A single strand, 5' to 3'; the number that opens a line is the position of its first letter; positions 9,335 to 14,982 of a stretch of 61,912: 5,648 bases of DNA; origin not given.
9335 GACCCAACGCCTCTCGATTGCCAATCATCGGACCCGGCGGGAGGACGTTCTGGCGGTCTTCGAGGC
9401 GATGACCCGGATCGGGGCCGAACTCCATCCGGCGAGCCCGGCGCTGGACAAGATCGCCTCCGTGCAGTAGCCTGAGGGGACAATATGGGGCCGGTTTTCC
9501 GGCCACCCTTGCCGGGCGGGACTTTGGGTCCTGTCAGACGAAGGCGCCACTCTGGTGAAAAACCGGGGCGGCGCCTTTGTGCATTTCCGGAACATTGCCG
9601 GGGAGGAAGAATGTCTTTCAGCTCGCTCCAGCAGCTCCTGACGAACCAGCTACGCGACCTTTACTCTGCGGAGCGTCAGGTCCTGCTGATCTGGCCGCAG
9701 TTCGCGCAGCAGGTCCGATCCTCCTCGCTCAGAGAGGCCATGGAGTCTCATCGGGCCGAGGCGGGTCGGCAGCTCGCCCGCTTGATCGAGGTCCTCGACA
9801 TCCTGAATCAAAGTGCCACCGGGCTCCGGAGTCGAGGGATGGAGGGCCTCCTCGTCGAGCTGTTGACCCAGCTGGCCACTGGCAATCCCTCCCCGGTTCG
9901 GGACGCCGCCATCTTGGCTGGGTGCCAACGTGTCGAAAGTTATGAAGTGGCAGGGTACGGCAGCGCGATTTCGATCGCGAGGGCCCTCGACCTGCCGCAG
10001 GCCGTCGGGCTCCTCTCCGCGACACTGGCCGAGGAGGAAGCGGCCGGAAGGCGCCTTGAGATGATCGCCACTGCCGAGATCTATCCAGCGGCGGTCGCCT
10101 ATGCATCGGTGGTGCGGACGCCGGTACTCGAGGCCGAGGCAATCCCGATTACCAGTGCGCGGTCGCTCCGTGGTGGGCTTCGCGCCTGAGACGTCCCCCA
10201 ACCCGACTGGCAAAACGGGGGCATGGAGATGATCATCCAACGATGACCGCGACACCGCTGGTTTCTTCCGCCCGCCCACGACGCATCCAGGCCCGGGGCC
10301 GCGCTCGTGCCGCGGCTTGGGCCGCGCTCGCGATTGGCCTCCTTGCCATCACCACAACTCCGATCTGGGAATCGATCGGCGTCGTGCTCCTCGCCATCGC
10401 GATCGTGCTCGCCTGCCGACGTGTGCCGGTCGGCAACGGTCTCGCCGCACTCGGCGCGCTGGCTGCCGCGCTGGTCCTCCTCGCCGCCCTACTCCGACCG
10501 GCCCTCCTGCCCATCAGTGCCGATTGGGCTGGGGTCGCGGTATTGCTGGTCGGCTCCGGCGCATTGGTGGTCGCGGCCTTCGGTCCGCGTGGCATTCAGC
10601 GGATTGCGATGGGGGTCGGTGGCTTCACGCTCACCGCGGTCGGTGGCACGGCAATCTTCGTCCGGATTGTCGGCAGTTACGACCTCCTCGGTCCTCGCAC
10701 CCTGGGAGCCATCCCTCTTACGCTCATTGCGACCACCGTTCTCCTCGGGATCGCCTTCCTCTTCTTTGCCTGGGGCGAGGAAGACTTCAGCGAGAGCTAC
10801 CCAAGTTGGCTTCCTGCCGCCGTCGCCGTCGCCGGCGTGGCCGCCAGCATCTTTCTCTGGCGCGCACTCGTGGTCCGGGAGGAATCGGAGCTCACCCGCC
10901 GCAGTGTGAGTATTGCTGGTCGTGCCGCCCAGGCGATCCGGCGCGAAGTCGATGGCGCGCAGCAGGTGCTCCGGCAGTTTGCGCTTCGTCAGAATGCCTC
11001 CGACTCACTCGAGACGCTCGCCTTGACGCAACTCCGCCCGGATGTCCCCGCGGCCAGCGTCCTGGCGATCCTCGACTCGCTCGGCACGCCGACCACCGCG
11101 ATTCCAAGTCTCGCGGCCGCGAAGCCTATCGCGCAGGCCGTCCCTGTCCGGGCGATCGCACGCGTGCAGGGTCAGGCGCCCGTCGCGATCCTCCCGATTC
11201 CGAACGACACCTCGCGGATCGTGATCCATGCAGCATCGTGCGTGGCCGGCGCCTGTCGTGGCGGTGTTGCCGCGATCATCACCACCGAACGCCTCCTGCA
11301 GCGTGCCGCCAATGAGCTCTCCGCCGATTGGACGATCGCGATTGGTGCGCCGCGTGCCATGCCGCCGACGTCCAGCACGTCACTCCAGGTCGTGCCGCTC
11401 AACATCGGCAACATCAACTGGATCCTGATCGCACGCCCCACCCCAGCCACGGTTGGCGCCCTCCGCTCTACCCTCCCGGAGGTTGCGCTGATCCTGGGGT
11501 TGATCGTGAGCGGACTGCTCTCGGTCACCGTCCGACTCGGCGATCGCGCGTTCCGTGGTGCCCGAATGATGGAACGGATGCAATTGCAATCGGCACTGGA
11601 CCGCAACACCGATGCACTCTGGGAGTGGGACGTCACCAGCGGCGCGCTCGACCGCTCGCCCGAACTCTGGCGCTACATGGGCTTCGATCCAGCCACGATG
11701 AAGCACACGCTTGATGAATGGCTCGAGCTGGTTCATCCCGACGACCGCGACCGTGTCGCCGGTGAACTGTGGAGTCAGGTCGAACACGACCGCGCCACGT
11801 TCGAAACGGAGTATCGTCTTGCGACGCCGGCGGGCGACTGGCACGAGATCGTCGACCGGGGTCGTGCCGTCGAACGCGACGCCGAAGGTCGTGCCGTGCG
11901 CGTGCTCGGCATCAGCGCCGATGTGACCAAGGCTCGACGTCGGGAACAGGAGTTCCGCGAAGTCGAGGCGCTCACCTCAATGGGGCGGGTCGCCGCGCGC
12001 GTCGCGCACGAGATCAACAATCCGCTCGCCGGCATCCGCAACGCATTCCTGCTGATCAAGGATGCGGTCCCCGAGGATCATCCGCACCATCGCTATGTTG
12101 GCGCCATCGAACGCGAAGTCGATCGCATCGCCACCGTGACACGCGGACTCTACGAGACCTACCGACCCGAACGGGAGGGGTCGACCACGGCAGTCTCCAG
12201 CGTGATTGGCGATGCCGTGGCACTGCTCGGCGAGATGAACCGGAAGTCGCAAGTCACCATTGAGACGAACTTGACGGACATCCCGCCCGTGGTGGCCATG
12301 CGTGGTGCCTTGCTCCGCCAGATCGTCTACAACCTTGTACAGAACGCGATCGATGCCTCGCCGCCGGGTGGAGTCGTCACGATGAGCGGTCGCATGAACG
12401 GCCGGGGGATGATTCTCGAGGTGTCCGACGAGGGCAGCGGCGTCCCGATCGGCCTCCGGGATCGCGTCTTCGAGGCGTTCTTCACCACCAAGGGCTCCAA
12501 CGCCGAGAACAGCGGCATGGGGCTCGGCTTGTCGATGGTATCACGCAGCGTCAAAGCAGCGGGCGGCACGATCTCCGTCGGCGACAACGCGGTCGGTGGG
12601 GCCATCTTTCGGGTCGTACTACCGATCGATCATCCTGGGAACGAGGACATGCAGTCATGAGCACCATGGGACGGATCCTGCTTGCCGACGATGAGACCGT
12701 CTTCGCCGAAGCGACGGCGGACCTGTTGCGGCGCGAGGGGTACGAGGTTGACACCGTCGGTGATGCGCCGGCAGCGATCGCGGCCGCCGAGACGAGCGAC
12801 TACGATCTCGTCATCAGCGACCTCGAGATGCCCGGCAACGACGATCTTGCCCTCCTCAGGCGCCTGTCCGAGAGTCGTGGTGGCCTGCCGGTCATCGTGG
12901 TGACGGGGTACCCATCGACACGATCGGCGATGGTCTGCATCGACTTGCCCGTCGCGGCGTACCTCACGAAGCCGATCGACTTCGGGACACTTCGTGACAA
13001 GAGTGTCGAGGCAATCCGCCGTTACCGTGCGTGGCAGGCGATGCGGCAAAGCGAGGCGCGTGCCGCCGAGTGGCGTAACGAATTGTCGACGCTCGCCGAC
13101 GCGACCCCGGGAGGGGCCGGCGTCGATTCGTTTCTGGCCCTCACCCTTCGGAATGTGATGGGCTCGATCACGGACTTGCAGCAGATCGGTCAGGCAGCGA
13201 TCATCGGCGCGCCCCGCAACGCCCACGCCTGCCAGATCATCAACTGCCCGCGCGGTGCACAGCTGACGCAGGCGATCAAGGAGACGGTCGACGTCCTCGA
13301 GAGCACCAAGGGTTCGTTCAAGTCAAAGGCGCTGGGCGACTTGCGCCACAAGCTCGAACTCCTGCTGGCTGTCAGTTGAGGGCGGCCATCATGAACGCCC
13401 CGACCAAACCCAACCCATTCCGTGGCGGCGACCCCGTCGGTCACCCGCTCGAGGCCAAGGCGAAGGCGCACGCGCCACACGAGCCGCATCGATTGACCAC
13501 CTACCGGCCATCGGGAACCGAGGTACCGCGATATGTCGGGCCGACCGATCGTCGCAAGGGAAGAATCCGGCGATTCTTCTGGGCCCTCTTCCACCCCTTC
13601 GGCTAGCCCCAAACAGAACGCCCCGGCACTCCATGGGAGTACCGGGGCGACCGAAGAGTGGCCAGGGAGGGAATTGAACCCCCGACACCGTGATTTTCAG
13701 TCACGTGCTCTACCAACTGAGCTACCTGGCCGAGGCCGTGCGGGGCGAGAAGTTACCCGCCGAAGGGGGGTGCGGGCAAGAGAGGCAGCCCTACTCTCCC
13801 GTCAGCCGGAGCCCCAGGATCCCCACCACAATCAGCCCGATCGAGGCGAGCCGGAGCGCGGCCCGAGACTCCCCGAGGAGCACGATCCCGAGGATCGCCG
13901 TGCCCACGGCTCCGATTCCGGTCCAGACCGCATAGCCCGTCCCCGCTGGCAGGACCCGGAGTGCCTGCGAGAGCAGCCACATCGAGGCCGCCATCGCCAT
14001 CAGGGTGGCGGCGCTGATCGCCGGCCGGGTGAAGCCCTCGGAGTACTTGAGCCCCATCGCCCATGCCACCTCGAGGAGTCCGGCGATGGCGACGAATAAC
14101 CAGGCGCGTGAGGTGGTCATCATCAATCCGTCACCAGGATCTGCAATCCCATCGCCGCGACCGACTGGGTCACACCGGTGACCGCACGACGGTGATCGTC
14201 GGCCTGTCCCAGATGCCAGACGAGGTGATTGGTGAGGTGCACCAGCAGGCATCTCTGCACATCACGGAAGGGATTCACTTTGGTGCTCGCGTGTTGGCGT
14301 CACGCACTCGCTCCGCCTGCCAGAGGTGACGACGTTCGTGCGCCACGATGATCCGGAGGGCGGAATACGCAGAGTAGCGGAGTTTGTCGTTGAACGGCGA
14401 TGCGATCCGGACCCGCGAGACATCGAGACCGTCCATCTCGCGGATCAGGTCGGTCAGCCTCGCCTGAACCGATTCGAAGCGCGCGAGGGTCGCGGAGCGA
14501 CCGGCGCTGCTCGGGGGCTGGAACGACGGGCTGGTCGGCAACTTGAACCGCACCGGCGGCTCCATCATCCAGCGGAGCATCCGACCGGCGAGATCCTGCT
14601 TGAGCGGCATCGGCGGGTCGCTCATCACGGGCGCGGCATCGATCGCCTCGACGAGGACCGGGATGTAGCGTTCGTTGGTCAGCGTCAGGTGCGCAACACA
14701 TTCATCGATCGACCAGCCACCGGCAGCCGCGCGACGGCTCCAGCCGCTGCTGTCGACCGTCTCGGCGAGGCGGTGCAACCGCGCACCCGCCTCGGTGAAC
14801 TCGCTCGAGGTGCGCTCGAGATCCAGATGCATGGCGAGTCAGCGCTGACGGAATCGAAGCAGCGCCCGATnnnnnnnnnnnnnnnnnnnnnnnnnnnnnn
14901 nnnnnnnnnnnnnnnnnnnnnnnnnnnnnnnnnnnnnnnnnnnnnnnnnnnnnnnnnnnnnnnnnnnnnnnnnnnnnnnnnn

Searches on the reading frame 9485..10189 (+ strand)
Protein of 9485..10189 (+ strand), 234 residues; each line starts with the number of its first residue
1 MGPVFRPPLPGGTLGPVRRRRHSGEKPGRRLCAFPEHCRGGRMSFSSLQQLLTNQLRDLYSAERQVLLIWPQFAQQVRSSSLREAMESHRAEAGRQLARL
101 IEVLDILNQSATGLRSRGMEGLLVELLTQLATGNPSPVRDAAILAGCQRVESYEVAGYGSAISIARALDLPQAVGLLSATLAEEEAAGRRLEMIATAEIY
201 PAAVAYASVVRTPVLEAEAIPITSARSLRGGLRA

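Call 31: search_protein_families(library=pfam, proteins=[window:9485-10189:+], max_evalue=0.00001)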
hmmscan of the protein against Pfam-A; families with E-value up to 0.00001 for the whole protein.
window:9485-10189:+ (234 aa): 1 family
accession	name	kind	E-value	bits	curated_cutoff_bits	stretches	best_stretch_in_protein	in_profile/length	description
PF05974.18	DUF892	-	6.8e-36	124.1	23.7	1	48-199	2-154/159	Domain of unknown function (DUF892)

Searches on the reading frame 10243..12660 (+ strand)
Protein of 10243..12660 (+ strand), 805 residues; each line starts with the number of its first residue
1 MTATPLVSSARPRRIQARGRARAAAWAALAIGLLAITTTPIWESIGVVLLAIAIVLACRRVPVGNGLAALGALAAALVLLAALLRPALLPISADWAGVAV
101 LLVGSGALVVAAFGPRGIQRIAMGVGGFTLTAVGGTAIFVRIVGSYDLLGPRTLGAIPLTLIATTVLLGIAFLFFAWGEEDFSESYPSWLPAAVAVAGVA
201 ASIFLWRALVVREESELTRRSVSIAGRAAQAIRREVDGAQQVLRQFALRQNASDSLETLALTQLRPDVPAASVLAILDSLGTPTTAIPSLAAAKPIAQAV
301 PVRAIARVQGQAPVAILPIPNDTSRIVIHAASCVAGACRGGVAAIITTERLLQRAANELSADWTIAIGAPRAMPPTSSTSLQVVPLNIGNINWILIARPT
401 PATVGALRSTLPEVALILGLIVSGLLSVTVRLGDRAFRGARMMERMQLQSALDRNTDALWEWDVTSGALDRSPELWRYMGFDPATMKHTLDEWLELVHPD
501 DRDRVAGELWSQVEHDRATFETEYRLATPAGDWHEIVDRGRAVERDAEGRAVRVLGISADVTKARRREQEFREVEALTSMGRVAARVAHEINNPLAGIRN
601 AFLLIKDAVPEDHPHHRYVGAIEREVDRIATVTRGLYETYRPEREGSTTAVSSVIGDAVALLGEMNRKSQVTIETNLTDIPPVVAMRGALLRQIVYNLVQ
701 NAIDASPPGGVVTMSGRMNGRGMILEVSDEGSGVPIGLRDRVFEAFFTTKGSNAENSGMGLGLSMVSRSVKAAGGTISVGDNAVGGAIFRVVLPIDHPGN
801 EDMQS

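Call 31: search_protein_families(library=pfam, proteins=[window:10243-12660:+], max_evalue=0.00001)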
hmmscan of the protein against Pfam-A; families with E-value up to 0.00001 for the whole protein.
window:10243-12660:+ (805 aa): 3 families
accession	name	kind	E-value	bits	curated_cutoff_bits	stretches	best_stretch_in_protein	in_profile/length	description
PF02518.31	HATPase_c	-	5.4e-21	75.5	26.4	1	690-796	5-110/111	Histidine kinase-, DNA gyrase B-, and HSP90-like ATPase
PF08447.18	PAS_3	-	3.7e-17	62.8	25.6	1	472-557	5-88/89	PAS fold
PF00512.31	HisKA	-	1.1e-08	35.4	26.9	1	580-638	2-59/66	His Kinase A (phospho-acceptor) domain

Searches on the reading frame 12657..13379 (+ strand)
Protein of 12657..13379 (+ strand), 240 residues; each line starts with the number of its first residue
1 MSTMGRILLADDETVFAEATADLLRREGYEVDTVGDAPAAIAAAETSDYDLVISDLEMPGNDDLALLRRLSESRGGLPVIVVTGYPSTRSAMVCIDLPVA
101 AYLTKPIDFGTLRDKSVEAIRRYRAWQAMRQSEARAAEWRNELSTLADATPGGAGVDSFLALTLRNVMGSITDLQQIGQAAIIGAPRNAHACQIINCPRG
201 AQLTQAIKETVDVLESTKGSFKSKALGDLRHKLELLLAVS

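Call 31: search_protein_families(library=pfam, proteins=[window:12657-13379:+], max_evalue=0.00001)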
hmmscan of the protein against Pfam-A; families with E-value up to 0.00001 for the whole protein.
window:12657-13379:+ (240 aa): 1 family
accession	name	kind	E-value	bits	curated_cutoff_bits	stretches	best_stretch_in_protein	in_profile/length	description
PF00072.30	Response_reg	-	3.6e-22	79.1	30.2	1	7-114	1-108/111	Response regulator receiver domain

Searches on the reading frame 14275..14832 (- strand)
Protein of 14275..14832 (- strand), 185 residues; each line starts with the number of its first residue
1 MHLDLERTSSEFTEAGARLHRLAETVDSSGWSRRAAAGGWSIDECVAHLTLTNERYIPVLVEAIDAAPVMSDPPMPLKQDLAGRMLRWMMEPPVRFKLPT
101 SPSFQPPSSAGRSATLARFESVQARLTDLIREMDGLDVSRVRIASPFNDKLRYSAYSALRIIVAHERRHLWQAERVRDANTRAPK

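Call 31: search_protein_families(library=pfam, proteins=[window:14275-14832:-], max_evalue=0.00001)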
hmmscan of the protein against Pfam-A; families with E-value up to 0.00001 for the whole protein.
window:14275-14832:- (185 aa): 2 families
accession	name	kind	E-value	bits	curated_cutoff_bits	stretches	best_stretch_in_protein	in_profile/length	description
PF12867.12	DinB_2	-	9.1e-16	58.9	24.8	1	12-173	2-128/128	DinB superfamily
PF11716.13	MDMPI_N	-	1e-06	30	24.2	1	13-134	2-104/140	Mycothiol maleylpyruvate isomerase N-terminal domain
